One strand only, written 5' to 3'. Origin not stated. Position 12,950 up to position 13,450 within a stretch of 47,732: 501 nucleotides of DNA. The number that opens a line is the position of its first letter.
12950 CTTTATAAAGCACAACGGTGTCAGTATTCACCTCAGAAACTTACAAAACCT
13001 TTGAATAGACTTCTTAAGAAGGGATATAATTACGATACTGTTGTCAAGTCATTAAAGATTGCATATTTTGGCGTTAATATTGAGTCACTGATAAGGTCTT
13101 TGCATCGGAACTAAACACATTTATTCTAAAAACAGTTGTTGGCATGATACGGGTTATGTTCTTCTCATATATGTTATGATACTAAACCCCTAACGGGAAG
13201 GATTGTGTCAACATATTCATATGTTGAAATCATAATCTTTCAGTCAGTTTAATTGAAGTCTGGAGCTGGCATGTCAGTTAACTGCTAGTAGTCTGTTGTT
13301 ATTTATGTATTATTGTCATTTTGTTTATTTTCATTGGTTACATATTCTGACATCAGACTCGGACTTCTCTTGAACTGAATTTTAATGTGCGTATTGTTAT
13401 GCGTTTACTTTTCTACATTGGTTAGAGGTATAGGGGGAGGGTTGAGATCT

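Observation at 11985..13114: Penelope-like retroelement remnant: a 5'-truncated RT ORF with a single in-frame TGA, abutted head-to-head by a hammerhead-less copy of the hammerhead unit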

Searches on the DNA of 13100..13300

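Call 46: search_rna_families(source=window, start=13100, end=13300, threshold=evalue, max_evalue=10, show_alignments=3)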
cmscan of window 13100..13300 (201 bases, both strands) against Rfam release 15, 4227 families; matches with E-value up to 10: 6.
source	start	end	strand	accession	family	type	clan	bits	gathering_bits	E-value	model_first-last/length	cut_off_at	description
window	13193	13249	+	RF04252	mir-8186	Gene; miRNA;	-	17.3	80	0.27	1-61/61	no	mir-8186 microRNA precursor family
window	13167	13243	+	RF03535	TEG147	Cis-reg;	-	14.5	56.1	3.3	1-60/60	no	Staphylococcus aureus small RNA TEG147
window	13213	13261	+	RF00280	SNORD51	Gene; snRNA; snoRNA; CD-box;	CL00054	14.4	50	7.9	1-79/79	no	Small nucleolar RNA SNORD51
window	13195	13245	+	RF03948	mir-5045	Gene; miRNA;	-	12.6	80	8.1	1-57/57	no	mir-5045 microRNA precursor family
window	13208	13245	-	RF01611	ceN108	Gene; snRNA; snoRNA; CD-box;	-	12.5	50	6.9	28-66/70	no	Caenorhabditis snoRNA ceN108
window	13245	13286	+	RF02182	ST7-AS2_2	Gene; lncRNA;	-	9.3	45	6.8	1-47/47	no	ST7 antisense RNA 2 conserved region 2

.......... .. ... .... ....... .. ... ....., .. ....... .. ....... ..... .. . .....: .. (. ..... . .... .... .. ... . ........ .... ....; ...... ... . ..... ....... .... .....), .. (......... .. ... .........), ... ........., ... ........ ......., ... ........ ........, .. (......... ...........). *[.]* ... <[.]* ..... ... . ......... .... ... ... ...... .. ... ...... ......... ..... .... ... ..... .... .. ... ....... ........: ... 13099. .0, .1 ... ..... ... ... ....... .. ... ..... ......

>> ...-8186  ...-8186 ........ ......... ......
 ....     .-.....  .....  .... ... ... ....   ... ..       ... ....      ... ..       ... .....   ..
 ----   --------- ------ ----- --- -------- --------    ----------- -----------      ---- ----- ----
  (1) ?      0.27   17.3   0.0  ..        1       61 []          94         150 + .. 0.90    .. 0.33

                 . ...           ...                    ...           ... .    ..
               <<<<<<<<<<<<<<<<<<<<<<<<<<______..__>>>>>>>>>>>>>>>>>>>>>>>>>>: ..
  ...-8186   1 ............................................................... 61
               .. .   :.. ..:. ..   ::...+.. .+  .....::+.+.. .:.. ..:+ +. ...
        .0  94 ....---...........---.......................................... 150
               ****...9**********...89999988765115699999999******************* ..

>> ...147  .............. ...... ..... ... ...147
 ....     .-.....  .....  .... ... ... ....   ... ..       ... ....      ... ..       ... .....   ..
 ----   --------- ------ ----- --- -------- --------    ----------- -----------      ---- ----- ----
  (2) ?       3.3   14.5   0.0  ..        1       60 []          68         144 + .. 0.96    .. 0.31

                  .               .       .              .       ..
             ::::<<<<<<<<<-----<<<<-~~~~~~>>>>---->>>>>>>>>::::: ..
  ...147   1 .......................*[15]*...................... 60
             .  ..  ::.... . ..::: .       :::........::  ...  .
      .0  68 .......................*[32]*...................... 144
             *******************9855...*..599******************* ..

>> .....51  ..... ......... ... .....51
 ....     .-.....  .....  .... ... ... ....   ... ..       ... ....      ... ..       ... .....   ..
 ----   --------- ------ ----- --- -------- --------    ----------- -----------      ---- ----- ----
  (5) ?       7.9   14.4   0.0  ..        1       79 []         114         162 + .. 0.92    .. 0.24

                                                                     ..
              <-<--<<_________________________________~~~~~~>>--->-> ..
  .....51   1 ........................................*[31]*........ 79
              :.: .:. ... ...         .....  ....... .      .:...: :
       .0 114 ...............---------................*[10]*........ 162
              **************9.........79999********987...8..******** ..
